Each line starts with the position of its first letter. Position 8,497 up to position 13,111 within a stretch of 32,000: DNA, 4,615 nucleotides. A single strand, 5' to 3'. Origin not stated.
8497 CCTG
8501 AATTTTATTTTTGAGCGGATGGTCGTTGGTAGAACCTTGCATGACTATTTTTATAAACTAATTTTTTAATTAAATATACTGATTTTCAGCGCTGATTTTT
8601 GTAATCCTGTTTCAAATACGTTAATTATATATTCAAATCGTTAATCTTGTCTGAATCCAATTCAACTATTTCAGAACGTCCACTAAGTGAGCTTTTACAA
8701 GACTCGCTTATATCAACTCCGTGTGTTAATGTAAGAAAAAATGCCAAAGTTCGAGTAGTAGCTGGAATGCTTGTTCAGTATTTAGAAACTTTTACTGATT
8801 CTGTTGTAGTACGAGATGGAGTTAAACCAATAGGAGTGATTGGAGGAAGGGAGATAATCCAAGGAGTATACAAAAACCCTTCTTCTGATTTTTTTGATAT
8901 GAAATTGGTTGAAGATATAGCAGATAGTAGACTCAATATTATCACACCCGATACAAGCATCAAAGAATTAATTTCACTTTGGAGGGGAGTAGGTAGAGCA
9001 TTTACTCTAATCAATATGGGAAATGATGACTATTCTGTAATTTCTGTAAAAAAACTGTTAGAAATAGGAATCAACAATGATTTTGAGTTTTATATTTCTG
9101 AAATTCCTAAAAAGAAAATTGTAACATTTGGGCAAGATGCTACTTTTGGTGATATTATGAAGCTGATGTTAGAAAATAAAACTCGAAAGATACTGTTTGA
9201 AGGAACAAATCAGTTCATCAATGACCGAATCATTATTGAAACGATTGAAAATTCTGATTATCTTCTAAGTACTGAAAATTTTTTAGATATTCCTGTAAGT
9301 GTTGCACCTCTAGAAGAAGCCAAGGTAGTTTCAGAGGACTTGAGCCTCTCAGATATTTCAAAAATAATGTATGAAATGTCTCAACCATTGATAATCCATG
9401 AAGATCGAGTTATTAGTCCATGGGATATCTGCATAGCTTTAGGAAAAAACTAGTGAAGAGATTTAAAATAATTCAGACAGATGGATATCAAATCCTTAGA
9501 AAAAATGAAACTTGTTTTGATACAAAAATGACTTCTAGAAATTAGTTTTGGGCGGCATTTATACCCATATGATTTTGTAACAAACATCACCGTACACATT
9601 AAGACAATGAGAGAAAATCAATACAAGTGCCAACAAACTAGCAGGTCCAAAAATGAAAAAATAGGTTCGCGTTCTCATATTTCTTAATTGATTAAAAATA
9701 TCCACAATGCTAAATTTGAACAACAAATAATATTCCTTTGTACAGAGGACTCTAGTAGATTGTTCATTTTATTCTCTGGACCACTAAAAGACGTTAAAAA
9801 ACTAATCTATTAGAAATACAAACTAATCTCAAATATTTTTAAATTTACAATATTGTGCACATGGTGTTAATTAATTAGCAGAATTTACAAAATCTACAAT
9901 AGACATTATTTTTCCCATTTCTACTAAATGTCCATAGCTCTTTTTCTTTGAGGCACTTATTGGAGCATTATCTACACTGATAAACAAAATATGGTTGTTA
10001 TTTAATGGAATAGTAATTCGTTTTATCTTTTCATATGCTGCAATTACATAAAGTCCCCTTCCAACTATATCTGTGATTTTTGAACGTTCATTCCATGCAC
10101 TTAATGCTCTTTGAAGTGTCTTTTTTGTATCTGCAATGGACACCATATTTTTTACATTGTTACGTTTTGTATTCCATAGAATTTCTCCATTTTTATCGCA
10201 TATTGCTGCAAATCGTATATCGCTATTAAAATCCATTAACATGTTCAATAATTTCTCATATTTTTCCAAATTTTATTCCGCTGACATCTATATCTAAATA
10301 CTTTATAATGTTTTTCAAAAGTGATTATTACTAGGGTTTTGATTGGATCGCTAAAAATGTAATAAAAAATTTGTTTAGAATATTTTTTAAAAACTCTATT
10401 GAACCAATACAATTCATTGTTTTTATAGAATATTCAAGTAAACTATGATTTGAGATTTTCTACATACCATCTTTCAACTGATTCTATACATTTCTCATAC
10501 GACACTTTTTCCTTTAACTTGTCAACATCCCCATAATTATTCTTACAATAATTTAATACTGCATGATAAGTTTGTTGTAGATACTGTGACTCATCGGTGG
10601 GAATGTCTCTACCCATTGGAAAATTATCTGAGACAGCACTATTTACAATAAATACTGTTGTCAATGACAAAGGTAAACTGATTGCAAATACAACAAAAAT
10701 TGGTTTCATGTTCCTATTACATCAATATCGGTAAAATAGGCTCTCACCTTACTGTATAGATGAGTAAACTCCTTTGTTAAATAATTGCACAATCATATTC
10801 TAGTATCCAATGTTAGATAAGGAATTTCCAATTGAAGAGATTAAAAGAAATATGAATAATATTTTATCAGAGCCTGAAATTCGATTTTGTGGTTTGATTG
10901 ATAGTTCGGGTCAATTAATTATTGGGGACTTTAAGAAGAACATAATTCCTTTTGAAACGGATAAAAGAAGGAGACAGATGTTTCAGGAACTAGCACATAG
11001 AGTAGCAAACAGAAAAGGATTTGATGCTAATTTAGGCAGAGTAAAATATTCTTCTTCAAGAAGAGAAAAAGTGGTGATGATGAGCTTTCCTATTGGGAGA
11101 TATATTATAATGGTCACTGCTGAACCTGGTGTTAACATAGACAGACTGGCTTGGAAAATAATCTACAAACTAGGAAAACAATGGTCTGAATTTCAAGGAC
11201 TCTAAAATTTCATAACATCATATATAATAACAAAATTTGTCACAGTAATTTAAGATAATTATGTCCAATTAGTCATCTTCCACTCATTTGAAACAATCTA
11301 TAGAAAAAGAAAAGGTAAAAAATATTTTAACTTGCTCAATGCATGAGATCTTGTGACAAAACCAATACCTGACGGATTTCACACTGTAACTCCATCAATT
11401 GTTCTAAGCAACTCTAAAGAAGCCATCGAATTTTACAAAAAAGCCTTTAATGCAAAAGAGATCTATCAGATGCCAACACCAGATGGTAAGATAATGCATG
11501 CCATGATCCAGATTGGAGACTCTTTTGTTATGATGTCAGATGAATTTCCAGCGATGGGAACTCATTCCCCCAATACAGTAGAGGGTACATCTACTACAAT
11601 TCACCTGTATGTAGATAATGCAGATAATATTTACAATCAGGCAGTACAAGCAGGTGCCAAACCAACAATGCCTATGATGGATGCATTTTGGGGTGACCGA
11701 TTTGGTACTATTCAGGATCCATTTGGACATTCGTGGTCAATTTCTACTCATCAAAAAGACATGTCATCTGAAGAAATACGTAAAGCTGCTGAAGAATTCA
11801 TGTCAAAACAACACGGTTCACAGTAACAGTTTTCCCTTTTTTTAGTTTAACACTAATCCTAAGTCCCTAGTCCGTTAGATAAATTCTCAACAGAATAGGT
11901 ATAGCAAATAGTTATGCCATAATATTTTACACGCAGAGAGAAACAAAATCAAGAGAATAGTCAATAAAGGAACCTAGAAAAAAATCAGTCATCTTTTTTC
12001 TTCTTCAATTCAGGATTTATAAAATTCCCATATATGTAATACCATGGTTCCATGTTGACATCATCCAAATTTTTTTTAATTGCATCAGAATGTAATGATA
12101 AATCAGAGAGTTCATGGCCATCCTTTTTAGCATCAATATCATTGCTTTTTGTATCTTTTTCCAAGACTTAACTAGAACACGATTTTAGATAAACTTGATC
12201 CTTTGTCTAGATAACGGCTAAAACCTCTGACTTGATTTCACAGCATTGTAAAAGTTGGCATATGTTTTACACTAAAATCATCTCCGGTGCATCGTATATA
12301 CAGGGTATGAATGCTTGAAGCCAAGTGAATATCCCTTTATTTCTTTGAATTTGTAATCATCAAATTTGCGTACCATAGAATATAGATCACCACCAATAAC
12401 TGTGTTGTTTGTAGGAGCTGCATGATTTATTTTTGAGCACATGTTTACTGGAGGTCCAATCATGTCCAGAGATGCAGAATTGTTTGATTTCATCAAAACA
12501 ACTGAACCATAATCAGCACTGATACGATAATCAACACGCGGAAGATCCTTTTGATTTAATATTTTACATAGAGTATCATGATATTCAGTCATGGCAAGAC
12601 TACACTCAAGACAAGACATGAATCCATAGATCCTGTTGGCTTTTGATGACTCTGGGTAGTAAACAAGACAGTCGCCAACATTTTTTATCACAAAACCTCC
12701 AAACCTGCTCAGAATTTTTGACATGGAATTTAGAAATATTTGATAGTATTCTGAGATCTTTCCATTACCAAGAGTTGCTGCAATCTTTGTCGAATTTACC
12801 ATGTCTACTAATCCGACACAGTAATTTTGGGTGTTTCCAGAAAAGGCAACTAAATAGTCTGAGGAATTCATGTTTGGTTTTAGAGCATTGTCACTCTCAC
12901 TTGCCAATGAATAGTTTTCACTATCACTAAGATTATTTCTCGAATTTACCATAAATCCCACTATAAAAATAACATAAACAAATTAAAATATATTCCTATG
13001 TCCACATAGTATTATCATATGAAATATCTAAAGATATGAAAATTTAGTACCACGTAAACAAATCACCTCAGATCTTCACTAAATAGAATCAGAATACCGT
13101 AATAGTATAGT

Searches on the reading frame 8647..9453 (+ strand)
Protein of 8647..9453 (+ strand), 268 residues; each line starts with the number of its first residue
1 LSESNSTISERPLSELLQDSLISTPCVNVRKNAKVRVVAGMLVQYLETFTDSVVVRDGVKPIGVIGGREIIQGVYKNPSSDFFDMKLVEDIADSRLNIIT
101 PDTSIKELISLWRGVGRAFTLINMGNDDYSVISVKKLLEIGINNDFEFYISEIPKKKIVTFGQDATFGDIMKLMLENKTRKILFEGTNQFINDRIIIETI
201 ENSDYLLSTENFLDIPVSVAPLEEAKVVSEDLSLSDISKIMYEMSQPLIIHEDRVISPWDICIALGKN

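Call 75: search_protein_families(library=pfam, proteins=[window:8647-9453:+], max_evalue=0.0001)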
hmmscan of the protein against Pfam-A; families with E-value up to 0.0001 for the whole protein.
window:8647-9453:+ (268 aa): 1 family
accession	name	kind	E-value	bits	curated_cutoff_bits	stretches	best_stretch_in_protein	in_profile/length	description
PF00571.33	CBS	-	2.5e-11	44.2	24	0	150-182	1-33/57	CBS domain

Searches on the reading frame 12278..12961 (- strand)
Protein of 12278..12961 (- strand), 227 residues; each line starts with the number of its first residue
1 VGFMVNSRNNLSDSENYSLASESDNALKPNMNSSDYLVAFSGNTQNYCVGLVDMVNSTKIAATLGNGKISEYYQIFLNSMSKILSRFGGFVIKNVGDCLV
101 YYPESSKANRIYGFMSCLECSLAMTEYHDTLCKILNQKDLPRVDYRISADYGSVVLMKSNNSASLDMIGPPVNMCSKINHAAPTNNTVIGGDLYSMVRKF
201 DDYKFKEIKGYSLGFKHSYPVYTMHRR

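Call 75: search_protein_families(library=pfam, proteins=[window:12278-12961:-], max_evalue=0.0001)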
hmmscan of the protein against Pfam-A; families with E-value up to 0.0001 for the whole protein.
window:12278-12961:- (227 aa): 1 family
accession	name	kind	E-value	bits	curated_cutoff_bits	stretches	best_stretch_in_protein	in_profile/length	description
PF00211.25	Guanylate_cyc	-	9.5e-07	29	21.9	1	44-222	6-179/183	Adenylate and Guanylate cyclase catalytic domain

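Call 77: search_protein_families(library=padloc, proteins=[window:12278-12961:-], max_evalue=0.01)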
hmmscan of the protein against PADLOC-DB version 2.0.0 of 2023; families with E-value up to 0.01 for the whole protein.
window:12278-12961:- (227 aa): 8 families
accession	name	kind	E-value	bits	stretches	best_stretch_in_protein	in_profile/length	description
PDLC02370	PycC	-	3.7e-14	50.8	1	45-203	79-244/340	-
PDLC02367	PycC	-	1.9e-11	41.8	1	49-203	46-198/226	-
PDLC00763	PycC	-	1.1e-07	29.5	1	51-198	58-208/268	Pycsar cyclase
PDLC02369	PycC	-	3e-07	28.2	1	48-203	49-195/248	-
PDLC02368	PycC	-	3.2e-07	28.2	1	41-184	39-184/234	-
PDLC00764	PycC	-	7.3e-07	26.4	1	43-199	90-255/449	Pycsar cyclase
PDLC00766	PycC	-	1.7e-05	22.4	1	52-199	49-197/232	Pycsar cyclase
PDLC00767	PycC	-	0.00055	17.4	1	49-203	94-255/337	Pycsar cyclase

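Call 78: find_related_loci(query=window:12278-12961:-, collection=metagenome_contigs, flank=6000)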
Query window:12278-12961:- (227 aa) in metagenome_contigs; peptide patterns used: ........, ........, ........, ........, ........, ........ (x = any residue, [..] = any of these).
211 stretches matched a pattern; 121 encode a relative of the query (tblastn E <= 1e-3); the best 80 are kept; 80 distinct loci.
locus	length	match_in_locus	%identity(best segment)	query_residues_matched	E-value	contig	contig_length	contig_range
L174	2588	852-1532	85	1-227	4e-131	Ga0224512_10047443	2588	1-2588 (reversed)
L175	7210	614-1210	85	30-227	1e-113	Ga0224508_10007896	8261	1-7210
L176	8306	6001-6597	84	30-227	6e-113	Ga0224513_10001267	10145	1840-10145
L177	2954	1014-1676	75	8-227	2e-115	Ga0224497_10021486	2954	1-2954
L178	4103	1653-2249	83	30-227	8e-113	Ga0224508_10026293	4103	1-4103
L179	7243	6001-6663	74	8-227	5e-111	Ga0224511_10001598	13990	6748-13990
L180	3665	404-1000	83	30-227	2e-111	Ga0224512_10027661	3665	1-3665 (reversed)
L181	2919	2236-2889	76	11-227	1e-112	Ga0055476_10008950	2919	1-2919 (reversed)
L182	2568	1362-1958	82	30-227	4e-113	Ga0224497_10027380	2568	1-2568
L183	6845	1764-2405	75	15-227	9e-109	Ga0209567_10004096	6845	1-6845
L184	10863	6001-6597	79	30-227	4e-108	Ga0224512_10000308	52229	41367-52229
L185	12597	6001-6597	79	30-227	4e-108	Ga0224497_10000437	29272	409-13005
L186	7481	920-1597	71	3-227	2e-107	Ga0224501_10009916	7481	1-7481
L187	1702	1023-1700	70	3-227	1e-113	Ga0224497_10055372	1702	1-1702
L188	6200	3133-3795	71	8-227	8e-106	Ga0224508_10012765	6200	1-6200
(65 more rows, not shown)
